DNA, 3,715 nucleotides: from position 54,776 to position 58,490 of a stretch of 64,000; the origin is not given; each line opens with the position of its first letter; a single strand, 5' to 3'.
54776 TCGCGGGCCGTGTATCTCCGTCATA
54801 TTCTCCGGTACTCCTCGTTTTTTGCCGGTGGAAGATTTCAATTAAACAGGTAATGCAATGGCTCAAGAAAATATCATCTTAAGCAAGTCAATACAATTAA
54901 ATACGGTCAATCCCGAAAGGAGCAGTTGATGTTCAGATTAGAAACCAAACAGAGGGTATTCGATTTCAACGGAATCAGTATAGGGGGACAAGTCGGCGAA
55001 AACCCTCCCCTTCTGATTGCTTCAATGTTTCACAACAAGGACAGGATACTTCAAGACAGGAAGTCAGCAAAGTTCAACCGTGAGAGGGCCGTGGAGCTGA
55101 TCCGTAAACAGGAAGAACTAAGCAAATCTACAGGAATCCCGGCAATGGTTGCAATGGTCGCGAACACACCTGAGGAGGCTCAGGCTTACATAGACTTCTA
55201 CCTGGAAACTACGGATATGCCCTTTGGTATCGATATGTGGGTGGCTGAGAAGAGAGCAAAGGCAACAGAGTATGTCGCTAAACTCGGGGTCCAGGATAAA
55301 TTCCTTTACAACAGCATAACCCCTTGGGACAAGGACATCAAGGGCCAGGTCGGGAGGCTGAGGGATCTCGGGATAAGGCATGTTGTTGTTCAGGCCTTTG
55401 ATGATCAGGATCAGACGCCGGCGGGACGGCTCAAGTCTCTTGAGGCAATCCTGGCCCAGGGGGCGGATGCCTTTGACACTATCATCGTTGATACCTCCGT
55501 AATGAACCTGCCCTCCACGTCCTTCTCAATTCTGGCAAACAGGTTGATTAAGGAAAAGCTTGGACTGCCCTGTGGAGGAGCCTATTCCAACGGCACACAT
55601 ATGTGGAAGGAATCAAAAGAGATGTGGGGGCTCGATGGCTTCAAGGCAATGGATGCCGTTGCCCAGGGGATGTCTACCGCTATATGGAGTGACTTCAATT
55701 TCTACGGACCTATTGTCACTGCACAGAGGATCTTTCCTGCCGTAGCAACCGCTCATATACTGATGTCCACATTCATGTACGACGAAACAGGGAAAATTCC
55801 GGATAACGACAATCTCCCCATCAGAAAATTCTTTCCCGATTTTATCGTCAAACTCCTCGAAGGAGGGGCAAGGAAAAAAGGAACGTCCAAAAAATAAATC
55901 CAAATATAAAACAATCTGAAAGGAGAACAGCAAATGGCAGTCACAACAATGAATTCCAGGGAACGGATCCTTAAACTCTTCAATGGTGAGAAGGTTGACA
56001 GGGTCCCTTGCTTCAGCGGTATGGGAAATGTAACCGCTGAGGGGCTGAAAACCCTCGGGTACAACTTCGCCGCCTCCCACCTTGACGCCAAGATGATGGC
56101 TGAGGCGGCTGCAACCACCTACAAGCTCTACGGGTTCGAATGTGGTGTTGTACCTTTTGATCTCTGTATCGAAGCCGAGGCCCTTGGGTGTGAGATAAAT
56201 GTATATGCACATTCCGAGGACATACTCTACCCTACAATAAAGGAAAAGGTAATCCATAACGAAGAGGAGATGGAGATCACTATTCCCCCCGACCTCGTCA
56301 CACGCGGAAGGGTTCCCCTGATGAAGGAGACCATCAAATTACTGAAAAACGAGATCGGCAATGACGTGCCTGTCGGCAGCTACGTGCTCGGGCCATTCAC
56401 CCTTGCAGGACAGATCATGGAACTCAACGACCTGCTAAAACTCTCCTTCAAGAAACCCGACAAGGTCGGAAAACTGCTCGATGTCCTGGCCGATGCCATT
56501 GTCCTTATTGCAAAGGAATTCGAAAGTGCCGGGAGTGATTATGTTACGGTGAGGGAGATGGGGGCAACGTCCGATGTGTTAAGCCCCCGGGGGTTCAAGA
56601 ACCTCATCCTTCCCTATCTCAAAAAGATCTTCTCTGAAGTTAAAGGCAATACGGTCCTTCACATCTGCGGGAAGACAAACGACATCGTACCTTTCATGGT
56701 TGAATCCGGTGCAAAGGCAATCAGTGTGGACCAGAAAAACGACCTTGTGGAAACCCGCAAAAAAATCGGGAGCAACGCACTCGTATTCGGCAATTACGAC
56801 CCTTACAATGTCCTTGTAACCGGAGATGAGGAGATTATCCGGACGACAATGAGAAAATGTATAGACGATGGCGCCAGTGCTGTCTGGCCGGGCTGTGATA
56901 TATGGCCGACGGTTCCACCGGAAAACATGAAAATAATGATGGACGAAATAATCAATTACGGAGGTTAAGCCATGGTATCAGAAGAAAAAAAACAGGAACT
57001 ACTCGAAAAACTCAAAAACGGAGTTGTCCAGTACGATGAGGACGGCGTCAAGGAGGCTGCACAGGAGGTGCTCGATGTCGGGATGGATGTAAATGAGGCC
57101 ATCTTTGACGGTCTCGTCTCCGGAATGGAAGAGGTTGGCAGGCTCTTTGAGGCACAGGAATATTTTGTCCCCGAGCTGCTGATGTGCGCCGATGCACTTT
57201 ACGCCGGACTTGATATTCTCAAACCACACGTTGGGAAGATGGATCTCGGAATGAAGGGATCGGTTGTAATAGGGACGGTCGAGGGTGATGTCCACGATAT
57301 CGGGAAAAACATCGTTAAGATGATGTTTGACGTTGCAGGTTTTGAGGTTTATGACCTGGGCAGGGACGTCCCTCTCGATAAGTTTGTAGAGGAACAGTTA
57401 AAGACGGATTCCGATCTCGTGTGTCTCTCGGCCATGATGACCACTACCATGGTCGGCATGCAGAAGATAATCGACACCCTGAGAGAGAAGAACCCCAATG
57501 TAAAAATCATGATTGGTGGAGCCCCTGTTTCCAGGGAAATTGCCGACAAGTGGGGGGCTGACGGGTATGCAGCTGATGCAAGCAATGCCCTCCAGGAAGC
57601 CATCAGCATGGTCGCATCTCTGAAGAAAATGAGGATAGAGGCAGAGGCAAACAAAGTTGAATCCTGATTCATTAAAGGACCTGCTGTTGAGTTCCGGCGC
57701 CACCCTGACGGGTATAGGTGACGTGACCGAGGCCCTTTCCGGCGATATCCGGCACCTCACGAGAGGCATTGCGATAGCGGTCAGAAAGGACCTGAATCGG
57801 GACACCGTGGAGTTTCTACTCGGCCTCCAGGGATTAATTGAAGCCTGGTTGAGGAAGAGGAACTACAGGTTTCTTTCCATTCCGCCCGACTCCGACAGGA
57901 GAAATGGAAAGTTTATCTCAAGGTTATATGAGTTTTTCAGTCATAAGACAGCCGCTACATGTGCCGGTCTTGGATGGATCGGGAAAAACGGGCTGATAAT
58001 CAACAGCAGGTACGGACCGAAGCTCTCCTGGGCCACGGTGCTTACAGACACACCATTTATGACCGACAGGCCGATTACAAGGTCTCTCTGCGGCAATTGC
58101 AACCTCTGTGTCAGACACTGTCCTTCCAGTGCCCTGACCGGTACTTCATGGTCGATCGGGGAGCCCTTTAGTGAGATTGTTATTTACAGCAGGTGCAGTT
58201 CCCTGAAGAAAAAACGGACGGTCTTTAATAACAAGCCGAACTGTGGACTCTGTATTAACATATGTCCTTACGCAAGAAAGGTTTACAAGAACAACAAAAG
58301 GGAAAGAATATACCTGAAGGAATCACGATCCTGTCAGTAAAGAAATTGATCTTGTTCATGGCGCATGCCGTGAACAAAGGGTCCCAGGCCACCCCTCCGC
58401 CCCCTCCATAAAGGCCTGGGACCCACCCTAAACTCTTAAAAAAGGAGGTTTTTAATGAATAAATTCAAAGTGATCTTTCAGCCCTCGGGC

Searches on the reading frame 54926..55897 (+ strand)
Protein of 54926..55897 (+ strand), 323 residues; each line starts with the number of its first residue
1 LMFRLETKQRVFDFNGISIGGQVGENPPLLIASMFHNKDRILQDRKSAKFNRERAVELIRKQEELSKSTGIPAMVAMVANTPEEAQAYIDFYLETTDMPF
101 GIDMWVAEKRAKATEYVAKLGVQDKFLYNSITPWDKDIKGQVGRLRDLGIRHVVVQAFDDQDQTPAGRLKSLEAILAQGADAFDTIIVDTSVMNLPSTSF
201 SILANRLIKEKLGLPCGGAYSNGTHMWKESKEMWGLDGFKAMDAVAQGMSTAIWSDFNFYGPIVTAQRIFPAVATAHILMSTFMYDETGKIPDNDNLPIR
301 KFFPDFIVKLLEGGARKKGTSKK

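Call 5: search_protein_families(library=pfam, proteins=[window:54926-55897:+], max_evalue=0.01)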
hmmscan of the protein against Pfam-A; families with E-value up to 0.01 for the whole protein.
window:54926-55897:+ (323 aa): 1 family
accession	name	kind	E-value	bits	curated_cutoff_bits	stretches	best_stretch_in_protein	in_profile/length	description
PF02007.24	MtrH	-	5.7e-54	183.7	22.8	1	8-284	2-291/299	Tetrahydromethanopterin S-methyltransferase MtrH subunit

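Call 6: search_protein_families(library=ncbifam, proteins=[window:54926-55897:+], max_evalue=0.01)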
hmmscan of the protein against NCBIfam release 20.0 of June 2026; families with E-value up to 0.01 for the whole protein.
window:54926-55897:+ (323 aa): 3 families
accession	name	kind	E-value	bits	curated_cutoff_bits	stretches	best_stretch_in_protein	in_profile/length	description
NF002142.0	PRK00979.1-1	subfamily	3.6e-104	348.1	287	1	6-309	3-305/306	tetrahydromethanopterin S-methyltransferase subunit H family protein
TIGR01114.1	mtrH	equivalog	7.8e-47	159.9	271.4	1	2-301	1-312/314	tetrahydromethanopterin S-methyltransferase subunit H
NF047990.1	Co_MTase_MtgA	equivalog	3.5e-45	154.9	550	1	2-301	1-304/306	[methyl-Co(III) glycine betaine-specific corrinoid protein]--tetrahydrofolate methyltransferase MtgA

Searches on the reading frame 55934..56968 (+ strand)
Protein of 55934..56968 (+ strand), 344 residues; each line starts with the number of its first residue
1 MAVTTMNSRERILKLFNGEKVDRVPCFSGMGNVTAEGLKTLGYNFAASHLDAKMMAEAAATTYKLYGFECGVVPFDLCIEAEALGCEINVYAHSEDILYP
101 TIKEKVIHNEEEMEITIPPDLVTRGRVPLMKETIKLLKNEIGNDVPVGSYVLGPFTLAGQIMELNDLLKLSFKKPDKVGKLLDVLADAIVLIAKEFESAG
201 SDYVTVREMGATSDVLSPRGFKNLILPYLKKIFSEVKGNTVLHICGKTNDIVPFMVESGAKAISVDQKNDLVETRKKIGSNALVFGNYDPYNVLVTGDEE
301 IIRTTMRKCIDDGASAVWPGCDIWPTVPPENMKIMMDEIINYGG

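Call 5: search_protein_families(library=pfam, proteins=[window:55934-56968:+], max_evalue=0.01)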
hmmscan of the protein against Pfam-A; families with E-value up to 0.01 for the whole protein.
window:55934-56968:+ (344 aa): 1 family
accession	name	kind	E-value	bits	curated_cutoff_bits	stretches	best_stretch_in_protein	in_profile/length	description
PF01208.23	URO-D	-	4.3e-74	250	23.9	1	8-339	2-343/346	Uroporphyrinogen decarboxylase (URO-D)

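Call 6: search_protein_families(library=ncbifam, proteins=[window:55934-56968:+], max_evalue=0.01)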
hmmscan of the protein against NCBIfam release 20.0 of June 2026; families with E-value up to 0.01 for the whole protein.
window:55934-56968:+ (344 aa): 6 families
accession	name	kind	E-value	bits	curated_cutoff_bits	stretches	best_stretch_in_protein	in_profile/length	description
NF004889.0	PRK06252.1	subfamily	9.7e-83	278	244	1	4-338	2-332/340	methylcobalamin:coenzyme M methyltransferase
NF040654.1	MtaA_Meth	equivalog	1.2e-73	248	400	1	6-337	1-330/337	methylcobamide:CoM methyltransferase MtaA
TIGR01463.1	mtaA_cmuA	subfamily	1.5e-72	244.7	235.4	1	6-336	3-332/340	MtaA/CmuA family methyltransferase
NF041608.1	methylcob_mtaseMtbA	equivalog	6.9e-55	186.5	600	1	8-338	6-333/339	methylcobamide:CoM methyltransferase MtbA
TIGR01464.1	hemE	equivalog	1.4e-22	80.1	302.95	1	43-339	37-336/338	uroporphyrinogen decarboxylase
NF000751.1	PRK00045.4-1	equivalog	0.0069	15.4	478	0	223-278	71-126/426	glutamyl-tRNA reductase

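Call 36: search_solved_structures(query=window:55934-56968:+, max_evalue=0.00001, show_alignments=1)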
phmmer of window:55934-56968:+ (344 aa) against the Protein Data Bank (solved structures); distinct sequences matched with E-value up to 0.00001: 19.
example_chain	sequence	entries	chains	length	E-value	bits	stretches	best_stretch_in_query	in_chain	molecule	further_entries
4ay7_A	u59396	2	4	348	1.1e-51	179.2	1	8-336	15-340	METHYLCOBALAMIN: COENZYME M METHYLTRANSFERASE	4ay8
1j93_A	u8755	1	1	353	1.4e-13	53.9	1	121-306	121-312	UROPORPHYRINOGEN DECARBOXYLASE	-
2inf_A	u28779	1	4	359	3.6e-11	46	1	9-335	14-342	Uroporphyrinogen decarboxylase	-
6w2o_A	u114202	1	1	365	7.6e-10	41.6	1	10-298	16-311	Uroporphyrinogen decarboxylase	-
3cyv_A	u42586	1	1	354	9.6e-09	38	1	54-337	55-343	Uroporphyrinogen decarboxylase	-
3gw0_A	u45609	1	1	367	5.4e-08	35.6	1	17-339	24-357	Uroporphyrinogen decarboxylase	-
2eja_A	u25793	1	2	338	5.6e-08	35.5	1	132-302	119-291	Uroporphyrinogen decarboxylase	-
1jpi_A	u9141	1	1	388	8.6e-08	34.9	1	16-339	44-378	UROPORPHYRINOGEN DECARBOXYLASE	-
2q6z_A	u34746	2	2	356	1.6e-07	34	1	16-339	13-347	Uroporphyrinogen decarboxylase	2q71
3gw3_A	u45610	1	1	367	1.8e-07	33.8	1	16-339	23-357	Uroporphyrinogen decarboxylase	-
3gvv_A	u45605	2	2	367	2e-07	33.7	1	16-339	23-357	Uroporphyrinogen decarboxylase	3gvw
1r3q_A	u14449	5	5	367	2.6e-07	33.3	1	16-339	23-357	Uroporphyrinogen Decarboxylase | PROTEIN (UROPORPHYRINOGEN DECARBOXYLASE)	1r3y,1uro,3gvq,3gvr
1jpk_A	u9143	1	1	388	3.1e-07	33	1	16-339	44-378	UROPORPHYRINOGEN DECARBOXYLASE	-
1r3w_A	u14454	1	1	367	4.1e-07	32.7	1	16-339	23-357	Uroporphyrinogen Decarboxylase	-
1jph_A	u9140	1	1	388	4.5e-07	32.5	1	16-339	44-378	UROPORPHYRINOGEN DECARBOXYLASE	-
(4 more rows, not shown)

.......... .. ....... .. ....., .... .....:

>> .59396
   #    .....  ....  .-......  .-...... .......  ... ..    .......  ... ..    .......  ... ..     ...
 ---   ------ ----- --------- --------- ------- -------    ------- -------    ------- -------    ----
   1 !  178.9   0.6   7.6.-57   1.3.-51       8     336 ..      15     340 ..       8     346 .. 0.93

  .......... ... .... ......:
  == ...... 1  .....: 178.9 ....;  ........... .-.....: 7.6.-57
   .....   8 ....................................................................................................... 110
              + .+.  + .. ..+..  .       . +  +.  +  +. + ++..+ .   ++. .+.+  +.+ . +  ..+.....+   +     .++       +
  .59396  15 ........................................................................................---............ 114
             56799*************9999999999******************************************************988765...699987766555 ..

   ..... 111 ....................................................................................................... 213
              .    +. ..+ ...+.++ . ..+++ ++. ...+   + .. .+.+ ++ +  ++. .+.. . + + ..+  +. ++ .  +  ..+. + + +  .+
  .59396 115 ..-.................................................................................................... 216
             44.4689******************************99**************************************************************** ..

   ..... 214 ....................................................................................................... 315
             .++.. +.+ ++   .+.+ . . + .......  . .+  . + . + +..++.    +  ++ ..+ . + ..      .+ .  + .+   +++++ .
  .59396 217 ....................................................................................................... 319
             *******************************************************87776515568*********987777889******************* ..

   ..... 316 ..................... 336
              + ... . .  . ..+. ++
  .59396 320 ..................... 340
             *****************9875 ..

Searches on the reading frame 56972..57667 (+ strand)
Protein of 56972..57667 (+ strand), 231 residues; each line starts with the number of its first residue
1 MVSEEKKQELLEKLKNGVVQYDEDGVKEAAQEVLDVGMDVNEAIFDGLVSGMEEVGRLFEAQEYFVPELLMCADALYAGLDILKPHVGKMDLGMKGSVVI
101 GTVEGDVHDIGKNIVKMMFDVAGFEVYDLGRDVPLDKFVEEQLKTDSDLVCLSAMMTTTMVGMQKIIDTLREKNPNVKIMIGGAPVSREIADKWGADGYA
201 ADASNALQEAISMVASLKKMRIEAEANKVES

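Call 5: search_protein_families(library=pfam, proteins=[window:56972-57667:+], max_evalue=0.01)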
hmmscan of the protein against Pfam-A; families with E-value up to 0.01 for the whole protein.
window:56972-57667:+ (231 aa): 3 families
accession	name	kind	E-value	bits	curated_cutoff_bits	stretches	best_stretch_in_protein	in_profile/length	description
PF02310.24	B12-binding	-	9e-27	93.8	32.1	1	97-207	2-120/121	B12 binding domain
PF02607.22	B12-binding_2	-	6.5e-22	78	23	1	10-84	1-74/74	B12 binding domain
PF13472.12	Lipase_GDSL_2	-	0.0014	19.6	32.9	1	128-216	74-140/178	GDSL-like Lipase/Acylhydrolase family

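Call 6: search_protein_families(library=ncbifam, proteins=[window:56972-57667:+], max_evalue=0.01)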
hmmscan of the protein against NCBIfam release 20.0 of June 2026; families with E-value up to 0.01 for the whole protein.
window:56972-57667:+ (231 aa): 17 families
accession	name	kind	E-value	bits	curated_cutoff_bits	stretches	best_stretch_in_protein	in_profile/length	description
TIGR02370.1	pyl_corrinoid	subfamily_domain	2.2e-64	216.5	215.3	1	13-206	1-197/197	methyltransferase cognate corrinoid protein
NF047995.1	corrinoid_MtgC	exception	4.5e-55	186.5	310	1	9-215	3-214/215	glycine betaine-specific corrinoid protein MtgC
NF041607.1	dimeth_corrin_MtbC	equivalog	1e-54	185.1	350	1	16-211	3-200/203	dimethylamine corrinoid protein MtbC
NF047996.1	corrin_MtgC_2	exception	1.6e-51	174.8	370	1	9-208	3-204/212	glycine betaine-specific corrinoid protein MtgC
NF040655.1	MtaC_Meth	equivalog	3.6e-40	137.6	420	1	7-219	32-245/253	methanol--corrinoid protein MtaC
NF040669.1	MtaC2_Meth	equivalog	1.4e-38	132.8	450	1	8-210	40-242/267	methanol--corrinoid protein MtaC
TIGR02082.1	metH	equivalog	1.2e-35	122.5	1010.85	1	3-212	639-856/1182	methionine synthase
NF007024.0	PRK09490.1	equivalog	2.3e-29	101.9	1497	1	8-207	663-869/1234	methionine synthase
NF002612.0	PRK02261.1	equivalog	4.3e-13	49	110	1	95-185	3-94/148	methylaspartate mutase subunit S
TIGR01501.1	MthylAspMutase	equivalog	3.7e-09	36.4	135.8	1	97-176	3-82/134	methylaspartate mutase subunit S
NF052513.1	TransRegCarH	equivalog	1.1e-07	31.4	400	1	6-203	79-267/274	HTH-type transcriptional repressor CarH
NF040743.1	ornith_mutase_E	equivalog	2.5e-07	29.1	800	1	97-219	597-728/730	D-ornithine 4,5-aminomutase subunit OraE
TIGR00640.1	acid_CoA_mut_C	subfamily_domain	1.4e-05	25.1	57.45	1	98-184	5-92/132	methylmalonyl-CoA mutase C-terminal domain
NF045497.1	IsobCoAmut_IcmF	equivalog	3.6e-05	21.7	1500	1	106-186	13-94/1076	fused isobutyryl-CoA mutase/GTPase IcmF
NF052385.1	Lys_5_6_beta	equivalog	4.2e-05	23.4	280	1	122-210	137-230/241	lysine 5,6-aminomutase subunit beta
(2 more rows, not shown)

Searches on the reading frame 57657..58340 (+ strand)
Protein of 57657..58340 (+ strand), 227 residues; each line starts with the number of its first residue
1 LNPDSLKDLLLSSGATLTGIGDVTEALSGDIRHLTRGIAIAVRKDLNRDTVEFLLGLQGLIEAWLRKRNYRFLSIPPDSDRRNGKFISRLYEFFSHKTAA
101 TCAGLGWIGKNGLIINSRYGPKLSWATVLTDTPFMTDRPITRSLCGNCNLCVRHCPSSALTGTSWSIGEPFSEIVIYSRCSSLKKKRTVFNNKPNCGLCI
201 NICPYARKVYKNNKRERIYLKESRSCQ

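Call 5: search_protein_families(library=pfam, proteins=[window:57657-58340:+], max_evalue=0.01)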
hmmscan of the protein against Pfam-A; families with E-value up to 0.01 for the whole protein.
window:57657-58340:+ (227 aa): 10 families
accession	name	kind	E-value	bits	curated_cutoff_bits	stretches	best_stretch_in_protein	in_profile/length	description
PF13484.11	Fer4_16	-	3.6e-09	37.7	30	1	145-205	2-65/66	4Fe-4S double cluster binding domain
PF00037.32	Fer4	-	4.7e-06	26.6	21.1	1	141-161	4-24/24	4Fe-4S binding domain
PF12837.12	Fer4_6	-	1.5e-05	25.2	25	1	142-159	6-23/24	4Fe-4S binding domain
PF13187.11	Fer4_9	-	2.1e-05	24.9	27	0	143-159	35-51/52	4Fe-4S dicluster domain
PF12838.12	Fer4_7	-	4e-05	24.4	27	1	145-205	2-50/52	4Fe-4S dicluster domain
PF13237.11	Fer4_10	-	0.00015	22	25.5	0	142-161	6-22/53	4Fe-4S dicluster domain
PF13534.11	Fer4_17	-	0.0015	19.5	22.2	0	145-160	2-17/61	4Fe-4S dicluster domain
PF13183.11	Fer4_8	-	0.0015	19.4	27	0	145-163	5-23/68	4Fe-4S dicluster domain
PF14697.11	Fer4_21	-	0.0018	18.8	35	0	140-157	36-53/59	4Fe-4S dicluster domain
PF12800.12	Fer4_4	-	0.0038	17.9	24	0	195-205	6-16/17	4Fe-4S binding domain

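Call 6: search_protein_families(library=ncbifam, proteins=[window:57657-58340:+], max_evalue=0.01)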
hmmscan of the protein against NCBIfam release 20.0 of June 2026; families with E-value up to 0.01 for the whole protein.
window:57657-58340:+ (227 aa): 11 families
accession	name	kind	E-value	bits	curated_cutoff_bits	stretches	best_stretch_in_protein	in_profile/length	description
TIGR02486.1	RDH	subfamily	8.4e-16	58.7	160.35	1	94-208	151-281/314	reductive dehalogenase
TIGR00276.1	TIGR00276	equivalog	8.2e-15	54.6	200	1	97-213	134-251/337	tRNA epoxyqueuosine(34) reductase QueG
TIGR02512.1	FeFe_hydrog_A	subfamily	0.0017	17.3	405.95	1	143-218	7-76/375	[FeFe] hydrogenase, group A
NF007012.0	PRK09476.1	equivalog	0.0024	17.1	269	0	128-167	85-123/254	ferredoxin-type protein NapG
TIGR00397.1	mauM_napG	subfamily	0.0029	17.2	178.85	0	142-167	52-77/213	MauM/NapG family ferredoxin-type protein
NF004546.0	PRK05888.3-3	equivalog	0.0046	16.4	260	1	143-220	64-135/196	NADH-quinone oxidoreductase subunit NuoI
TIGR02700.1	flavo_MJ0208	hypoth_equivalog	0.0049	16.2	251.35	0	127-163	136-168/234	dihydromethanopterin reductase (acceptor)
NF040864.1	HgcB_ferredoxin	equivalog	0.0051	16.6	99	0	195-226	18-46/93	mercury methylation ferredoxin HgcB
NF040763.1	FeFe_hydrog_A6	exception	0.0055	15.1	765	0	135-163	180-208/571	NADH-dependent [FeFe] hydrogenase, group A6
NF007205.0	PRK09626.1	equivalog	0.0066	16.5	93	0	141-161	15-35/105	2-oxoglutarate-acceptor oxidoreductase subunit OorD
TIGR04041.1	activase_YjjW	hypoth_equivalog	0.0084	15.6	250.2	0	138-164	36-62/276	YjjW family glycine radical enzyme activase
